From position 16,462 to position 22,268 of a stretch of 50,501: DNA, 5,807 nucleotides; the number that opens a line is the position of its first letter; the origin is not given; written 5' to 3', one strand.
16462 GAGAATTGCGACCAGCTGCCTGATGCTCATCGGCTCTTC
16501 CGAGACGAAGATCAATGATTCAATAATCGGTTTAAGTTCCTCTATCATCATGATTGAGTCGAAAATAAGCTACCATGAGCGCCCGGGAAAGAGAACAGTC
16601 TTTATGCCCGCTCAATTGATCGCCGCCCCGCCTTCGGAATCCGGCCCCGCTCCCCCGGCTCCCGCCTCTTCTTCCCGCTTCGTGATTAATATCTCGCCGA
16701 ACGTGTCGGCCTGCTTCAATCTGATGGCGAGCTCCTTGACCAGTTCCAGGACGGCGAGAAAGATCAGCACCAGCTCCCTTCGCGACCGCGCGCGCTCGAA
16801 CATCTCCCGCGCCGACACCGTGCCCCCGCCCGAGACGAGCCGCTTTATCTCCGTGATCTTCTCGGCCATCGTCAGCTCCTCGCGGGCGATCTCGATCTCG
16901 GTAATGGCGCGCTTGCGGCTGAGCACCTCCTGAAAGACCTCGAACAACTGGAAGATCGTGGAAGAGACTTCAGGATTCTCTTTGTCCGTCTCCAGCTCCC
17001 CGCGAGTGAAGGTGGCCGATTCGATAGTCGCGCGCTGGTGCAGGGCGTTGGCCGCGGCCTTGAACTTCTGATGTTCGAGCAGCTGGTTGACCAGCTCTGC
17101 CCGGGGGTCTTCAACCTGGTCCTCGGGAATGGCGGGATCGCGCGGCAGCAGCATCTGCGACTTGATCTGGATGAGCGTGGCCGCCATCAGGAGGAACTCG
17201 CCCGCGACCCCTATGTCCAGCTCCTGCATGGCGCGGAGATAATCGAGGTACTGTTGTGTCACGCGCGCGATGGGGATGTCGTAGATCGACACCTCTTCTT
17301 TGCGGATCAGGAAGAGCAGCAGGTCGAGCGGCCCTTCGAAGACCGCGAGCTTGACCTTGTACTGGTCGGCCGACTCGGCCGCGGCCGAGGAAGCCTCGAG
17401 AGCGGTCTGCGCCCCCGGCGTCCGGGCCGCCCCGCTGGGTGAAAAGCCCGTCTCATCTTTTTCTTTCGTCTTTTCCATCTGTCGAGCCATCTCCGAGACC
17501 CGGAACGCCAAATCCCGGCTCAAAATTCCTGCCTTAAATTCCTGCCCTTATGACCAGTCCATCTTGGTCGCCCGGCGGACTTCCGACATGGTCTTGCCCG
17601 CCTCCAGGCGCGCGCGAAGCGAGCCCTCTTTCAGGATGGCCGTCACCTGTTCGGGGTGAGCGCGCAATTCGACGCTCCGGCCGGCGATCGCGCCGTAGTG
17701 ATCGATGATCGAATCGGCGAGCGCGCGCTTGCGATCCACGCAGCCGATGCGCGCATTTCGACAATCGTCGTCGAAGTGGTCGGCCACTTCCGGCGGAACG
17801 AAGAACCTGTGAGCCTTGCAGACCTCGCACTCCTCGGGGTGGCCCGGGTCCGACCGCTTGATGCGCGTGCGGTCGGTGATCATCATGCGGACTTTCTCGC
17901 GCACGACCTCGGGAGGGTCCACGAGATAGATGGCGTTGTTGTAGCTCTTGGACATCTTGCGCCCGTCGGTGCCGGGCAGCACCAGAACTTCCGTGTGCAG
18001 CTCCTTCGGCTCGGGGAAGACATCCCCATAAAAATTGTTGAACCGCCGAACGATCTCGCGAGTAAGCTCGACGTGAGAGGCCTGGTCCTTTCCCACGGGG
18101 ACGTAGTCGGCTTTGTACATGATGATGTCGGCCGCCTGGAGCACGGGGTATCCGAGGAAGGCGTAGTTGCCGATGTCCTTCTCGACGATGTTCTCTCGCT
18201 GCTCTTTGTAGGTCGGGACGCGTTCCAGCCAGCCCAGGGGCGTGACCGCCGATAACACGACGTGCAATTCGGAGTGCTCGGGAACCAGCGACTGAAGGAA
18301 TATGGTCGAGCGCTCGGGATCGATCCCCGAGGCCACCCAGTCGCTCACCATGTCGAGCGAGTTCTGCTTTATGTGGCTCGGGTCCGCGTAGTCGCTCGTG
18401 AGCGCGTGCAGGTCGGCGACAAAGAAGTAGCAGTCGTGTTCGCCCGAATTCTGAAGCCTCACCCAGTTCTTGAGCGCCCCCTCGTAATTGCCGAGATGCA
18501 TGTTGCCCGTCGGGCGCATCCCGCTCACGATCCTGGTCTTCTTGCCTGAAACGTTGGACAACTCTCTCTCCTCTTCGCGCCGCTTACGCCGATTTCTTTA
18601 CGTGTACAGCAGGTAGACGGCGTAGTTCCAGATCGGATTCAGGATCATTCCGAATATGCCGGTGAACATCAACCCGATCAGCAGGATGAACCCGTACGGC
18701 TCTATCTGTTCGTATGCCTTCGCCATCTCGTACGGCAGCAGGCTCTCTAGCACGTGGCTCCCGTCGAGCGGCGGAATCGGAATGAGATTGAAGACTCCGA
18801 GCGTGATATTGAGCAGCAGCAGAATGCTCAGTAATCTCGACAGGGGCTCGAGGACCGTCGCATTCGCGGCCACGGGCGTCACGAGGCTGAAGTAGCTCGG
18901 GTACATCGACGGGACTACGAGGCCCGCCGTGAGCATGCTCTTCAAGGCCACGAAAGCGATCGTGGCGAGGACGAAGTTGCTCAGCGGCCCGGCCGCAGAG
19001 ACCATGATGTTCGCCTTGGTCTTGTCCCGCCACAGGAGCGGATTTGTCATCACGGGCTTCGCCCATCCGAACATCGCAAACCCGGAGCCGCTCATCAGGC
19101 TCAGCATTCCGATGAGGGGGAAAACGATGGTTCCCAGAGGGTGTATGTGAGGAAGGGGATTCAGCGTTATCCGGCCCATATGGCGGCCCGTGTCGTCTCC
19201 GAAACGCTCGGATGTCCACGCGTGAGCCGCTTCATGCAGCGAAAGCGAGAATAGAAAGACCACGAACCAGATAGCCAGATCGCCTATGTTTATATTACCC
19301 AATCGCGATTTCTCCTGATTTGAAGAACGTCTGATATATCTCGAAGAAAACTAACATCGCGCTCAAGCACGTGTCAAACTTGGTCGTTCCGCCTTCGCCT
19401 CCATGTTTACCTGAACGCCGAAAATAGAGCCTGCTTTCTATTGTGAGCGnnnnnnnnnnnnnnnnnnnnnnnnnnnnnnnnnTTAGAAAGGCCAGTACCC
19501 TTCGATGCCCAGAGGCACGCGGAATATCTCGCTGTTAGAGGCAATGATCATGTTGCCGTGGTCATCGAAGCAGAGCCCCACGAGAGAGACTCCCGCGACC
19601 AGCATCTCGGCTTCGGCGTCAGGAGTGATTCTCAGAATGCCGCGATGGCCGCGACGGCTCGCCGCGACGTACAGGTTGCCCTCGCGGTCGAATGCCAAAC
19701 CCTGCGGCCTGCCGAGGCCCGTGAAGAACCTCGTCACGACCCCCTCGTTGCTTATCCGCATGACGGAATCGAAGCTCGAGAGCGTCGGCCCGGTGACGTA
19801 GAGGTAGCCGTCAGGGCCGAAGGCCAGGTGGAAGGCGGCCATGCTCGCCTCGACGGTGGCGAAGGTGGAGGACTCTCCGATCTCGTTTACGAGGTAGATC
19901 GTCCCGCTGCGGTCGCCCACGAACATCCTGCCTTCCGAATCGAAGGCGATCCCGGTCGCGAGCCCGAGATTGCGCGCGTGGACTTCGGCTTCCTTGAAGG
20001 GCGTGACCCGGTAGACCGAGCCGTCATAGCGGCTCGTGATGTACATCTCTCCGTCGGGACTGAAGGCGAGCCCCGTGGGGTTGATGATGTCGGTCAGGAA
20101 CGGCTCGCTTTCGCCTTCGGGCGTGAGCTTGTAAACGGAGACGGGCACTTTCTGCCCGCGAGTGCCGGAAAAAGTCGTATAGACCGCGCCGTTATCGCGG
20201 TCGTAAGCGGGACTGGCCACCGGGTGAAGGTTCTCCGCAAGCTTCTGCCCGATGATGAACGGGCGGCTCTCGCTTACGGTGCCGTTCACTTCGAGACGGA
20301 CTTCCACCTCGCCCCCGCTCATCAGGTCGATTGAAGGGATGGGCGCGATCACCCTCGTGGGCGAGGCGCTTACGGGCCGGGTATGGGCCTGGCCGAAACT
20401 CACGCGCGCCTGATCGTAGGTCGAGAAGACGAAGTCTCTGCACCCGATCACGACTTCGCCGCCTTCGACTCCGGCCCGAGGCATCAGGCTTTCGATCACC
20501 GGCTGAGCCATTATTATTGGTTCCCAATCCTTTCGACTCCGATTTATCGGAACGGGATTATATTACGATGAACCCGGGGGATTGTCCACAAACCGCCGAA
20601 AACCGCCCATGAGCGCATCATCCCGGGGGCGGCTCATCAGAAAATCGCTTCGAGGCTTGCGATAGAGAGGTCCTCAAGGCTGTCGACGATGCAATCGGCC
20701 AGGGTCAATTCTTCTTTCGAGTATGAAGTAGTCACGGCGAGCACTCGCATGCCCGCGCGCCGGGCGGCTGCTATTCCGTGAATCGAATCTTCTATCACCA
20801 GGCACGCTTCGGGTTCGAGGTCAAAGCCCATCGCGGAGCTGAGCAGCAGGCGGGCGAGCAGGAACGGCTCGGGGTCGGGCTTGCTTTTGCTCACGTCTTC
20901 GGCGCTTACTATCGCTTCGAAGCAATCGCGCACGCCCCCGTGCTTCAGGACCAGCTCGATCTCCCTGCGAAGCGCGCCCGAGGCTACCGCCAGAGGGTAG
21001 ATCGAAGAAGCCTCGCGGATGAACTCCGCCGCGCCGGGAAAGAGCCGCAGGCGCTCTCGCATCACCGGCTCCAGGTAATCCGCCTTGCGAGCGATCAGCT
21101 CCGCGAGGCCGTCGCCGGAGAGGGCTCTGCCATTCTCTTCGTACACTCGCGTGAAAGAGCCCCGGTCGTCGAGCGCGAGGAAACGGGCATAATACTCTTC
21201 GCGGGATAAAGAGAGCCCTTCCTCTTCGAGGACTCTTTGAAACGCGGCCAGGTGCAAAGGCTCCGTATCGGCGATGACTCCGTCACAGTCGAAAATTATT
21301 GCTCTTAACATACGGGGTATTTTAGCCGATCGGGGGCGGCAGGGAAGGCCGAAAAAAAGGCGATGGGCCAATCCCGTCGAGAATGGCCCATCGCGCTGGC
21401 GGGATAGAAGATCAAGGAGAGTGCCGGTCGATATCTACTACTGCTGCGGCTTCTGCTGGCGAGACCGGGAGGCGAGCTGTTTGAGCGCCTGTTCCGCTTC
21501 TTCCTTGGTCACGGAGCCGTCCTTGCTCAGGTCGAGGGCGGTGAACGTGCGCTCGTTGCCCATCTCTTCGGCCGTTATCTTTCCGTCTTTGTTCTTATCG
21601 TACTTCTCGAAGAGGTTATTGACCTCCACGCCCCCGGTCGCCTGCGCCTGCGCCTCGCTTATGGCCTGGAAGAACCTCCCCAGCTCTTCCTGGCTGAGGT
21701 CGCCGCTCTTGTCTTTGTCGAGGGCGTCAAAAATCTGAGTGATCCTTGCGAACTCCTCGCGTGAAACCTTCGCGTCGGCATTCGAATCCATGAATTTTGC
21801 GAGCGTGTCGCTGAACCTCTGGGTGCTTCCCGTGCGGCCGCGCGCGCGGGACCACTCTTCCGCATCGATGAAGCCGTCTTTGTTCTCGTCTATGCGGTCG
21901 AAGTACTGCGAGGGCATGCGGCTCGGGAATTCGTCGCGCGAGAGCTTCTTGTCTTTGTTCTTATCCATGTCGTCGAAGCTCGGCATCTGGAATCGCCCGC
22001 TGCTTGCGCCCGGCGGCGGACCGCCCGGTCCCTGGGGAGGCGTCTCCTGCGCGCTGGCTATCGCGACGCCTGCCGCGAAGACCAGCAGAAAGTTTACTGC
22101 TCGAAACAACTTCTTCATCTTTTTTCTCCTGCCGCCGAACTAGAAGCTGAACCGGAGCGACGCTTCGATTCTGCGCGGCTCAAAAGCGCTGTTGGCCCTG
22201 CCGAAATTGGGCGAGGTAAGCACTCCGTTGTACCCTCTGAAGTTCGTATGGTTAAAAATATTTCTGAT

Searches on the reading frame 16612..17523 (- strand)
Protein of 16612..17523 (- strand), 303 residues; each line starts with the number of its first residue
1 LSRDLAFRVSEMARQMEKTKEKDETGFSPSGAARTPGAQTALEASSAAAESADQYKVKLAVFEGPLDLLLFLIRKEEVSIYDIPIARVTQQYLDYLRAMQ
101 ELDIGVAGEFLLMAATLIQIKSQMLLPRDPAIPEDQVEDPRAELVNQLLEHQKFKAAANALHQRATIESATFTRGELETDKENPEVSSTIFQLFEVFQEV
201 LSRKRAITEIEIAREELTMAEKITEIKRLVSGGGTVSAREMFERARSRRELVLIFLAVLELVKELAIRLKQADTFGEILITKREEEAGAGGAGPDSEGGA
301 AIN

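Call 31: search_protein_families(library=pfam, proteins=[window:16612-17523:-], max_evalue=0.0001)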
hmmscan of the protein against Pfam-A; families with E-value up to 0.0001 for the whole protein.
window:16612-17523:- (303 aa): 1 family
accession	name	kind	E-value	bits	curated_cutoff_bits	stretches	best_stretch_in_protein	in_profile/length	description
PF02616.19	SMC_ScpA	-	4.2e-33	115.7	24.6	1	72-281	1-230/232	Segregation and condensation protein ScpA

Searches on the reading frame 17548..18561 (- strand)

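Call 31: search_protein_families(library=pfam, proteins=[window:17548-18561:-], max_evalue=0.0001)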
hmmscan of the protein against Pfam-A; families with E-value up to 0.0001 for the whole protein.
window:17548-18561:- (337 aa): 1 family
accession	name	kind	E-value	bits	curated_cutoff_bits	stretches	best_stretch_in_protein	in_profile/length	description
PF00579.31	tRNA-synt_1b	-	2e-69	234.6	21.1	1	7-288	4-290/292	tRNA synthetases class I (W and Y)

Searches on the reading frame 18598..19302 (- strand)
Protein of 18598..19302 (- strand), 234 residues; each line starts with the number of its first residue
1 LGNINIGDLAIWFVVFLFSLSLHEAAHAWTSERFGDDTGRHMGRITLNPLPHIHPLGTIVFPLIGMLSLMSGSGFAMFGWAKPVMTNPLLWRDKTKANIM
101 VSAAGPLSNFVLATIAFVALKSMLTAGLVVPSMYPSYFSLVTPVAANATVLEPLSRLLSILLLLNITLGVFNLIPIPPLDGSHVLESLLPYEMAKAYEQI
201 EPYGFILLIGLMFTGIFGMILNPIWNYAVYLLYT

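Call 31: search_protein_families(library=pfam, proteins=[window:18598-19302:-], max_evalue=0.0001)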
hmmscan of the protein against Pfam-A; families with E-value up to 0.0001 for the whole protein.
window:18598-19302:- (234 aa): 1 family
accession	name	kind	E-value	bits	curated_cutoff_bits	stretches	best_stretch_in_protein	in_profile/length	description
PF02163.28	Peptidase_M50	-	1.9e-17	63.8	27.2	1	13-190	3-195/221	Peptidase family M50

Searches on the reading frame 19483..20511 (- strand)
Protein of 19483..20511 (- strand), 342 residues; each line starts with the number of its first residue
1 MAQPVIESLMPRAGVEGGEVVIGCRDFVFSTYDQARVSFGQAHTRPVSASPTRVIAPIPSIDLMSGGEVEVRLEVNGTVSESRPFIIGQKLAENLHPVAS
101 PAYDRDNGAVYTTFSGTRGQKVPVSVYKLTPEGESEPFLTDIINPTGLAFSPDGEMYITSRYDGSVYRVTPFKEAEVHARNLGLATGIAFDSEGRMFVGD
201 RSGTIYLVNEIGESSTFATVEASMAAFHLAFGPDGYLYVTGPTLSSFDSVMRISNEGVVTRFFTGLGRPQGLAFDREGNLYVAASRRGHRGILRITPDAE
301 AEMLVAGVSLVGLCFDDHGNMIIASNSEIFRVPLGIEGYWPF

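Call 31: search_protein_families(library=pfam, proteins=[window:19483-20511:-], max_evalue=0.0001)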
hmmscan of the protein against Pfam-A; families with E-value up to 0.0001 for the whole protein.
window:19483-20511:- (342 aa): 6 families
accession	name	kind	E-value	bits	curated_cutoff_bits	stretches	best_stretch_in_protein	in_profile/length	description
PF08450.18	SGL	-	1.1e-11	45.3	26.3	0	107-240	96-243/246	SMP-30/Gluconolactonase/LRE-like region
PF06739.17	SBBP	-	9.7e-09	35.5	20.5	0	269-284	15-30/38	Beta-propeller repeat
PF24684.1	Vgb_lyase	-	1.4e-08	34.4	50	1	144-302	14-172/290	Virginiamycin B lyase family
PF20067.5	SSL_N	-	2.7e-07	30.8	18.9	0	188-206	26-44/46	Strictosidine synthase-like, N-terminal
PF00400.38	WD40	-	5.6e-07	30.3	27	0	146-167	15-36/39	WD domain, G-beta repeat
PF01436.27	NHL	-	1.8e-06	28.1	20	0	266-283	1-18/28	NHL repeat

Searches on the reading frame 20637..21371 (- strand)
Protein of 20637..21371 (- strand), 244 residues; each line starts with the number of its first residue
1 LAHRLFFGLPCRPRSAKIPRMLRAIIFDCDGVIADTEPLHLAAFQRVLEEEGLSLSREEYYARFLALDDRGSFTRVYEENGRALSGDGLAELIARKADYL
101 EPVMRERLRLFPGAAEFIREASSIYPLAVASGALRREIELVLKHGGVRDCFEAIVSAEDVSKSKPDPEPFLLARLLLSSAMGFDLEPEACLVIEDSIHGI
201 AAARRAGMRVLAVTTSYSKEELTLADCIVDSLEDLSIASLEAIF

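Call 32: search_protein_families(library=pfam, proteins=[window:20637-21371:-], max_evalue=0.0001)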
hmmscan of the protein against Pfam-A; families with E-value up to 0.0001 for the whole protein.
window:20637-21371:- (244 aa): 4 families
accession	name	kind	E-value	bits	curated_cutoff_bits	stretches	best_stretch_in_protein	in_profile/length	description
PF13419.12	HAD_2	-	2.2e-32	113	23.8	1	25-213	1-178/178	Haloacid dehalogenase-like hydrolase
PF00702.32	Hydrolase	-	6.3e-28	98.9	26.4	1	23-207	2-191/191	haloacid dehalogenase-like hydrolase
PF13242.12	Hydrolase_like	-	7.6e-06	26.2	22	1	167-235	5-75/75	HAD-hyrolase-like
PF12710.13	HAD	-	1.2e-05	26.3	27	1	25-157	1-130/189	haloacid dehalogenase-like hydrolase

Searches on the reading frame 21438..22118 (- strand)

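Call 32: search_protein_families(library=pfam, proteins=[window:21438-22118:-], max_evalue=0.0001)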
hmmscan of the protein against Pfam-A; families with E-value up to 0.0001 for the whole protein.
window:21438-22118:- (226 aa): 6 families
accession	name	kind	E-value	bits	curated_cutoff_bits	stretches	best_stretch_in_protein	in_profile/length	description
PF13499.12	EF-hand_7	-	8.2e-27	93.8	30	2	125-186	3-62/67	EF-hand domain pair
PF13405.12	EF-hand_6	-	1e-25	87.4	25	2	167-187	3-23/30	EF-hand domain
PF13202.12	EF-hand_5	-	2.2e-25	87.3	25.9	2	72-91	4-23/25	EF hand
PF00036.39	EF-hand_1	-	6.5e-25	85.2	25.4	1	165-186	1-22/29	EF hand domain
PF10591.15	SPARC_Ca_bdg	-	3.1e-07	31.1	22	0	124-187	54-111/113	Secreted protein acidic and rich in cysteine Ca binding region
PF00404.24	Dockerin_1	-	4.6e-05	24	22.9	0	164-183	27-46/57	Dockerin type I domain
